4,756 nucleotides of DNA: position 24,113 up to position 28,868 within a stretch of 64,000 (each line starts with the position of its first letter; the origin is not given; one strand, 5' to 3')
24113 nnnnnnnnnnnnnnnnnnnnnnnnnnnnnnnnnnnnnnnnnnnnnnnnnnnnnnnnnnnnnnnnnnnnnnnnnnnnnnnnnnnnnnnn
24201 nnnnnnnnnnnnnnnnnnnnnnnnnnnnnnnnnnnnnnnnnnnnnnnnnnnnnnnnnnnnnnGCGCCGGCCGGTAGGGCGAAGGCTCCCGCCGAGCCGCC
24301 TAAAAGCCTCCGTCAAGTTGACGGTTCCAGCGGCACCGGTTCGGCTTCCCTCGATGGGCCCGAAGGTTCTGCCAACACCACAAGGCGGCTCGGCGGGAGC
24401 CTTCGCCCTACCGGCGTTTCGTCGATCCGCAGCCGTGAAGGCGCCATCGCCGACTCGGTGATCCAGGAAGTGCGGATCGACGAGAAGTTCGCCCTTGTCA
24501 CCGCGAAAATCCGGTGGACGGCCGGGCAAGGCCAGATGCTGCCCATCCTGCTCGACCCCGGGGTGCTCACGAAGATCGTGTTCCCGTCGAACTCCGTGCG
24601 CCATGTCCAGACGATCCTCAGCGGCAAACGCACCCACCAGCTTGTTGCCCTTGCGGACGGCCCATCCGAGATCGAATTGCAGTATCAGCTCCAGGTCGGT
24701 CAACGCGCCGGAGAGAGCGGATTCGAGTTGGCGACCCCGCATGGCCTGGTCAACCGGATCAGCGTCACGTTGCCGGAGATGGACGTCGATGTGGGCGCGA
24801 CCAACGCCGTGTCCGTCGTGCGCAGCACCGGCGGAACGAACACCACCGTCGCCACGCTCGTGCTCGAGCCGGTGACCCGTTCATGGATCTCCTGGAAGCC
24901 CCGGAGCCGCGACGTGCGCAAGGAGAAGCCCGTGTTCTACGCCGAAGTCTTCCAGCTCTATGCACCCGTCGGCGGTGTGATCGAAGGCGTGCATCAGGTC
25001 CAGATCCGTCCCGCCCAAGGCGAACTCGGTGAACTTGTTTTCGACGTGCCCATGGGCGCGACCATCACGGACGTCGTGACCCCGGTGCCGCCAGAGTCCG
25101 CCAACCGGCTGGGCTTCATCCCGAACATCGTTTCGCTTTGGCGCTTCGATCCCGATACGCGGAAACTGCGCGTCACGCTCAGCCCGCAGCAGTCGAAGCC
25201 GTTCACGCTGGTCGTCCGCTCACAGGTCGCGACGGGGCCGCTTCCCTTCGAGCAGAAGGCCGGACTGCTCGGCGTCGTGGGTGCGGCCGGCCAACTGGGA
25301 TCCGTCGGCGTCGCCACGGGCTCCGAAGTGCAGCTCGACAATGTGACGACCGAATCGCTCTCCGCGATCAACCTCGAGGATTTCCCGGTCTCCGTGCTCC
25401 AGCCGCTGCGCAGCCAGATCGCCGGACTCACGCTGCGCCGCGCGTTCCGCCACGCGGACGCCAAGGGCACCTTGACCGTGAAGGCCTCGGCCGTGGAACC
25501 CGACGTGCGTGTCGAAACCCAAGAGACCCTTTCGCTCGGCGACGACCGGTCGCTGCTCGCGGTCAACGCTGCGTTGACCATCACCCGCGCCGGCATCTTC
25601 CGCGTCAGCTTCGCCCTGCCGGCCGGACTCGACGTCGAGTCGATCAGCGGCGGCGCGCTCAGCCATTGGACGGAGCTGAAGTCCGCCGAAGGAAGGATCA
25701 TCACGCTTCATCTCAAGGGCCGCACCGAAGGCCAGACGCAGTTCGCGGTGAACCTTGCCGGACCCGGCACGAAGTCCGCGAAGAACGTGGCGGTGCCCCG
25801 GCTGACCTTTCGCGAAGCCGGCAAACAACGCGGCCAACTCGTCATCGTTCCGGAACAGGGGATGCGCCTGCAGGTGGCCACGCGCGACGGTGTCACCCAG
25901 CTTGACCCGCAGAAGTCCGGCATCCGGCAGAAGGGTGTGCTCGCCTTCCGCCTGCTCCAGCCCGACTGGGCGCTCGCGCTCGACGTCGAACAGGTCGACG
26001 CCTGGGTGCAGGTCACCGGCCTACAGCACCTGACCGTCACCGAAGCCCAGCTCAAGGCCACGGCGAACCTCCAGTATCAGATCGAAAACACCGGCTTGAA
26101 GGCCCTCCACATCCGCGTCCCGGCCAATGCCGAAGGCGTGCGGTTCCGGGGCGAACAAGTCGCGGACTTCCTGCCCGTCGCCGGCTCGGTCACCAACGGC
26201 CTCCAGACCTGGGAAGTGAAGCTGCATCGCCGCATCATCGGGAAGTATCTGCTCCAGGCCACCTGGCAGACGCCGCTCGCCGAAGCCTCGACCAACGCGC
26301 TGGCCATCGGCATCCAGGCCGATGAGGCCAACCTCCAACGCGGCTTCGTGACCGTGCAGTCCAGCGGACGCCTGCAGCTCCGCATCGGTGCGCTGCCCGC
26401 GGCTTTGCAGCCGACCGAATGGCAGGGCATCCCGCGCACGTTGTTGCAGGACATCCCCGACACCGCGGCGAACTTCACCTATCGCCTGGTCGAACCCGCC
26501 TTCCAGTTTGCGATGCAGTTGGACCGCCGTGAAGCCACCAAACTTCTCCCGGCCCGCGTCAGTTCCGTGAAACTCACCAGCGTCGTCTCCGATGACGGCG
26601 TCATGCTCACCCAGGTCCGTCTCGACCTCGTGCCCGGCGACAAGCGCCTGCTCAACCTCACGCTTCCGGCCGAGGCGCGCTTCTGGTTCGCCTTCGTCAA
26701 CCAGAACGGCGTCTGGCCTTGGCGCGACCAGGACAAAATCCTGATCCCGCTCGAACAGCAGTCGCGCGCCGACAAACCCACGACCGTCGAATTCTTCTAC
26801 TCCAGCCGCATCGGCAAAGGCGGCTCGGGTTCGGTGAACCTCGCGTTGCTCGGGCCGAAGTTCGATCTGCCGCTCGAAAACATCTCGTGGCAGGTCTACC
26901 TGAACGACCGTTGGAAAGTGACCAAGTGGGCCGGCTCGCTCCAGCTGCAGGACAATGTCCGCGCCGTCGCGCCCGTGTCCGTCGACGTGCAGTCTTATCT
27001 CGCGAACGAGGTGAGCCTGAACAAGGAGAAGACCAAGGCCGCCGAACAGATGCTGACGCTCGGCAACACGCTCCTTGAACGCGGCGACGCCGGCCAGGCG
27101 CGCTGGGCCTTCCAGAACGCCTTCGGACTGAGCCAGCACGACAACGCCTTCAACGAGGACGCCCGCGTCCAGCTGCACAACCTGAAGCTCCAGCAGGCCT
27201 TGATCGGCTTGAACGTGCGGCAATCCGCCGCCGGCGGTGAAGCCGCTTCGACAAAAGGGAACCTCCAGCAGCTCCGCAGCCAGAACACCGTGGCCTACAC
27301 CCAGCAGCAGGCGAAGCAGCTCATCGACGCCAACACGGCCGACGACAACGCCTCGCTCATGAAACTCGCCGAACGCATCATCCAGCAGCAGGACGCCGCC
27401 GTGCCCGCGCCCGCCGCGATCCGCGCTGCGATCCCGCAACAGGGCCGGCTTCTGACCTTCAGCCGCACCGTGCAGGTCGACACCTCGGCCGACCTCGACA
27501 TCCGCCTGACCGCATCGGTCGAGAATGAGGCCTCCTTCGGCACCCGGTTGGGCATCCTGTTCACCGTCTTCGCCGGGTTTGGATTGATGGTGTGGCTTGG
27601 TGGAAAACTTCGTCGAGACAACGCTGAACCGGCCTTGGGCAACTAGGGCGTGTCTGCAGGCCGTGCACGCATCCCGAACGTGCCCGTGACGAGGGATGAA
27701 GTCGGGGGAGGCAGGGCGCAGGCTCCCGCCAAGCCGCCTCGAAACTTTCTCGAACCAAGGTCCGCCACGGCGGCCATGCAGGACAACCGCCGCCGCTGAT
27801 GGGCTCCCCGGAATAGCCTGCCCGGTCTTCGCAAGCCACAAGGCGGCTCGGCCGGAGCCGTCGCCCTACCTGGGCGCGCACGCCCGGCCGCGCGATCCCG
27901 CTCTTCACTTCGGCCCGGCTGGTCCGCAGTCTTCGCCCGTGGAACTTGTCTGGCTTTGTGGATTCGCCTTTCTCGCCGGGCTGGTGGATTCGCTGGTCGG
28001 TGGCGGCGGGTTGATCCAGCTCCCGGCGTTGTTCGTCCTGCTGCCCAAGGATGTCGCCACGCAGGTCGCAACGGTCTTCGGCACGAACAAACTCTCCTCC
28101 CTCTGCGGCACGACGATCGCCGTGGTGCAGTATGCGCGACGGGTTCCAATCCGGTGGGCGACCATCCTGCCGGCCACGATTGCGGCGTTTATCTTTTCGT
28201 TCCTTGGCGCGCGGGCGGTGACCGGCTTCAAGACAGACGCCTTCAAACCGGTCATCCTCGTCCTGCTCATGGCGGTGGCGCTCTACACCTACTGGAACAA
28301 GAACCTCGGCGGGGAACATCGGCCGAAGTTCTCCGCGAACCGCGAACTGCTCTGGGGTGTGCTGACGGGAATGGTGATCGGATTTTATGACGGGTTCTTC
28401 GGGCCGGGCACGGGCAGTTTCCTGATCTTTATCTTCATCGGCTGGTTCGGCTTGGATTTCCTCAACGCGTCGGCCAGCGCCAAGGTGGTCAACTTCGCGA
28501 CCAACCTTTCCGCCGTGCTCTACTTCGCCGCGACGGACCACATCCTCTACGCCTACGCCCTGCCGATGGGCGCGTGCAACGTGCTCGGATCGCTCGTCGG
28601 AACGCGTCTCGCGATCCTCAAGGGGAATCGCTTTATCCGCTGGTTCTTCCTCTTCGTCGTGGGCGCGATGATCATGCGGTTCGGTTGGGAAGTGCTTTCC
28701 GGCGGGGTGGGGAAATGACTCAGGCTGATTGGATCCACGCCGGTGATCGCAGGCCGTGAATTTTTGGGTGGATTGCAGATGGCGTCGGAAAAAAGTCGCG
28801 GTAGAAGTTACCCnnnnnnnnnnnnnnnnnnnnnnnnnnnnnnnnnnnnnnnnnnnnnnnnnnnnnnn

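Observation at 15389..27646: ECF sigma / vWA anti-sigma / 2,409-aa two-paralogue envelope protein: candidate uncharacterised cell-envelope system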

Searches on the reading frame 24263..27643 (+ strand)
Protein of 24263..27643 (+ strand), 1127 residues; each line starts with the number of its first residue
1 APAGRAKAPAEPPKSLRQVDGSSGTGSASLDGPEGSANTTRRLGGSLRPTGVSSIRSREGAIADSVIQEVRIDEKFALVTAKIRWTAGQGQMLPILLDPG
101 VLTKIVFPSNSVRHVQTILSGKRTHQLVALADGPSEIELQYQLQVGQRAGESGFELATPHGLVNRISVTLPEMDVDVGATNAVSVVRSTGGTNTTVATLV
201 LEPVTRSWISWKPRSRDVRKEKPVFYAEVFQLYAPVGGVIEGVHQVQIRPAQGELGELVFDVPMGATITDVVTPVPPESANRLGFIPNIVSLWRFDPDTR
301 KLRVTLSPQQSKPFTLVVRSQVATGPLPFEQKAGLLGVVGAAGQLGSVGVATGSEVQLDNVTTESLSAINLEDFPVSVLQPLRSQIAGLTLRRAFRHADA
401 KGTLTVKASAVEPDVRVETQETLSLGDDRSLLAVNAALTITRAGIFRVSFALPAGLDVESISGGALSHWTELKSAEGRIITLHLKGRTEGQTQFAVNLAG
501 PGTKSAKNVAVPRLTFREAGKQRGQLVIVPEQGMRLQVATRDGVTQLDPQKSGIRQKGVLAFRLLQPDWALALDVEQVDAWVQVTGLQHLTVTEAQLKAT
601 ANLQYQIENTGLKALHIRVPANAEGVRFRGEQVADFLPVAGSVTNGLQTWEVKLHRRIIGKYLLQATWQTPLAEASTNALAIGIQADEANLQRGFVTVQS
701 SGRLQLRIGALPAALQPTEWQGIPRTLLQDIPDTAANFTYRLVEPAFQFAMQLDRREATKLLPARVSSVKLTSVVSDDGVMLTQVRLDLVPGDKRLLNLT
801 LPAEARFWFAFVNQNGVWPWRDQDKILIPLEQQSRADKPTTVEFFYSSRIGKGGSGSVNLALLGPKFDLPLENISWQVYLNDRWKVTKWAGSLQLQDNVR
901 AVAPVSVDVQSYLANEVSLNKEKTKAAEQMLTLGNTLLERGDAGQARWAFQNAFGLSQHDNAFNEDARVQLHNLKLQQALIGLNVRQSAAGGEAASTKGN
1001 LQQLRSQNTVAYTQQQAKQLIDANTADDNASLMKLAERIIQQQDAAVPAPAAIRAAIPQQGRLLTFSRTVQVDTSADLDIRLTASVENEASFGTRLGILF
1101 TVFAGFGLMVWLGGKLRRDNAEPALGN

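Call 70: predict_structure(alignment_id=A4)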
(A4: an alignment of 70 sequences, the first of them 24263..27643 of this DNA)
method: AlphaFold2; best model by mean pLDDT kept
length: 1127 residues; sequences in the alignment: 70
mean_pLDDT: 85.6   pTM: 0.48
mean pLDDT of the five models: 85.6, 85.3, 84.1, 82.4, 81.8
residues with pLDDT >= 90: 704; 70-90: 265; 50-70: 78; < 50: 80
segments of 3 or more residues with pLDDT < 50: 1-57, 757-760, 898-900, 993-996, 1117-1127
pLDDT, mean of each block of 10 residues (from residue 1): 33 40 34 35 33 43 92 93 93 90 94 90 91 93 91 84 90 82 82 84 88 70 93 96 96 93 96 74 65 95 94 94 95 96 96 95 95 95 91 95 95 96 94 97 94 95 97 94 94 97 92 94 96 93 96 91 95 94 97 94 95 95 96 95 94 94 97 90 94 96 86 95 93 85 94 68 85 89 94 89 92 88 92 68 93 74 93 94 85 76 66 83 91 92 89 89 93 93 82 52 59 79 87 93 81 75 90 89 77 74 78 54 42
secondary structure, 60 per line:
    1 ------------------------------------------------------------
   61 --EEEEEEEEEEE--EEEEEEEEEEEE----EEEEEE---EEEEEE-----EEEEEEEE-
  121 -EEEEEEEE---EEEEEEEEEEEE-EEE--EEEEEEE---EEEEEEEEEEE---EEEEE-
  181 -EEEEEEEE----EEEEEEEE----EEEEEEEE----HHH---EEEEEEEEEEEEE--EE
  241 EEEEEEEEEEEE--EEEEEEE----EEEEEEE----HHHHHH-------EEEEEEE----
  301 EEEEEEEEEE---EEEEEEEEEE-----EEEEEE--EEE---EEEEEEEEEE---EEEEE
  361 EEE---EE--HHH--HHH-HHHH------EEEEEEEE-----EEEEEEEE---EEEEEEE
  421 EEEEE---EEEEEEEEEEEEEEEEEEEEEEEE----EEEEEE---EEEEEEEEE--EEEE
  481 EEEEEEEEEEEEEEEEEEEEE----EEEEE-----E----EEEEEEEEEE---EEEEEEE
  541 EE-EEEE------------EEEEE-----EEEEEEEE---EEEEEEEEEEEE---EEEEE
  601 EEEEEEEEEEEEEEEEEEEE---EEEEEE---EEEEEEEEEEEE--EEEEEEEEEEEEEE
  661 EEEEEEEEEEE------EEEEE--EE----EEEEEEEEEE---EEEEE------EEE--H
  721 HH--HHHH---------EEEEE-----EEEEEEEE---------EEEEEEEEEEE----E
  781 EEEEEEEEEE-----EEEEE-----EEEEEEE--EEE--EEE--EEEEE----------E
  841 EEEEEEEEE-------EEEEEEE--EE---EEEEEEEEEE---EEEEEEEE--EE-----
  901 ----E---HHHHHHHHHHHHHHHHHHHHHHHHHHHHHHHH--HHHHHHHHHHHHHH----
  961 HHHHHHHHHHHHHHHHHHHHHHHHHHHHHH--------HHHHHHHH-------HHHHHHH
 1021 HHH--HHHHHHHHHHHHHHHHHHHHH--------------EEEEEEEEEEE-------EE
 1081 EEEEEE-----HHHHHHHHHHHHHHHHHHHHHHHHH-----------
elements in order (helices of 4 or more, strands of 3 or more residues): E63-73 E76-87 E92-97 E101-106 E112-119 E122-129 E133-144 E146-148 E151-157 E161-171 E175-179 E182-189 E194-201 E206-213 E224-236 E239-252 E255-261 E266-272 H277-282 E290-296 E301-310 E314-323 E329-334 E337-339 E343-352 E356-363 H380-383 E390-397 E403-410 E414-425 E429-452 E457-462 E466-474 E477-501 E506-510 E521-530 E534-542 E544-547 E560-564 E570-577 E581-592 E596-620 E624-629 E633-644 E647-671 E678-682 E691-700 E704-708 E715-717 H725-728 E738-742 E748-755 E765-775 E780-790 E796-800 E806-812 E815-817 E820-822 E825-829 E840-849 E857-863 E871-880 E884-891 H909-940 H943-956 H961-990 H999-1006 H1014-1023 H1026-1046 E1061-1071 E1079-1086 H1092-1116

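Call 73: fold_search(model_id=the predicted structure, library=pdb)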
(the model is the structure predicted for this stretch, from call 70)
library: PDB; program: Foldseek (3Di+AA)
matches with E <= 10: 1495; with E <= 0.001: 96
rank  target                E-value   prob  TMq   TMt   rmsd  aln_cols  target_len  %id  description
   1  8b6l_O                9.5e-11  1.00  0.13  0.23  37.9       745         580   10  Subtomogram average of the human Sec61-TRAP-OSTA-translocon (released 2022-12-07)
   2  3fcs_A                8.2e-10  1.00  0.12  0.15  30.6       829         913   11  Structure of complete ectodomain of integrin aIIBb3 (released 2009-01-20)
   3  6s7t_E                9.0e-10  1.00  0.13  0.32  19.9       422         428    9  Cryo-EM structure of human oligosaccharyltransferase complex OST-B (released 2019-12-18)
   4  6s7o_E                9.9e-10  1.00  0.13  0.23  19.7       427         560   11  Cryo-EM structure of human oligosaccharyltransferase complex OST-A (released 2019-12-18)
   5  8t2v_A                7.3e-09  1.00  0.12  0.14  26.7       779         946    9  Cryo-EM Structures of Full-length Integrin alphaIIbbeta3 in Native Lipids (released 2023-07-26)
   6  9e8a_A                1.0e-08  1.00  0.13  0.15  29.2       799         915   10  Integrin aIIbb3 bent conformation from human platelet membrane crude preparation (released 2025-10-15)
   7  8pn9_E                1.5e-08  1.00  0.12  0.23  19.8       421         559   12  Structure of human oligosaccharyltransferase OST-A complex bound to NGI-1 (released 2024-05-08)
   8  4mmx_A                1.7e-08  1.00  0.13  0.15  27.3       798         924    9  Integrin AlphaVBeta3 ectodomain bound to the tenth domain of Fibronectin (released 2014-03-26)
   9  4neh_A                2.5e-08  1.00  0.10  0.10  26.2       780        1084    9  An internal ligand-bound, metastable state of a leukocyte integrin, aXb2 (released 2014-01-15)
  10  4g1e_A                3.4e-08  1.00  0.11  0.13  27.2       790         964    8  Crystal structure of integrin alpha V beta 3 with coil-coiled tag. (released 2012-12-12)
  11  4nen_A                5.0e-08  1.00  0.09  0.10  30.4       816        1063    8  An internal ligand-bound, metastable state of a leukocyte integrin, aXb2 (released 2014-01-15)
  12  4g1m_A                5.2e-08  1.00  0.11  0.12  28.4       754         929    9  Re-refinement of alpha V beta 3 structure (released 2012-12-12)
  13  3fcs_C                6.0e-08  1.00  0.12  0.15  31.1       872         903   11  Structure of complete ectodomain of integrin aIIBb3 (released 2009-01-20)
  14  7usl_A                1.4e-07  0.99  0.09  0.11  25.7       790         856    8  Integrin alphaM/beta2 ectodomain in complex with adenylate cyclase toxin RTX751 and M1F5 Fab (released 2022-08-17)
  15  4mmz_A                1.6e-07  1.00  0.12  0.14  27.7       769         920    8  Integrin AlphaVBeta3 ectodomain bound to an antagonistic tenth domain of Fibronectin (released 2014-03-26)
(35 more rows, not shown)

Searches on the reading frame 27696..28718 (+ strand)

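Call 11: search_protein_families(library=pfam, proteins=[window:27696-28718:+], max_evalue=0.001)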
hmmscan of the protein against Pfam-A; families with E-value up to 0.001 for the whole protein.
window:27696-28718:+ (340 aa): 1 family
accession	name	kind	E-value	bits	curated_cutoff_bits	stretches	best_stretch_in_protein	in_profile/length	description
PF01925.25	TauE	-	5.7e-47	160.8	32.6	1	88-328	2-236/237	Sulfite exporter TauE/SafE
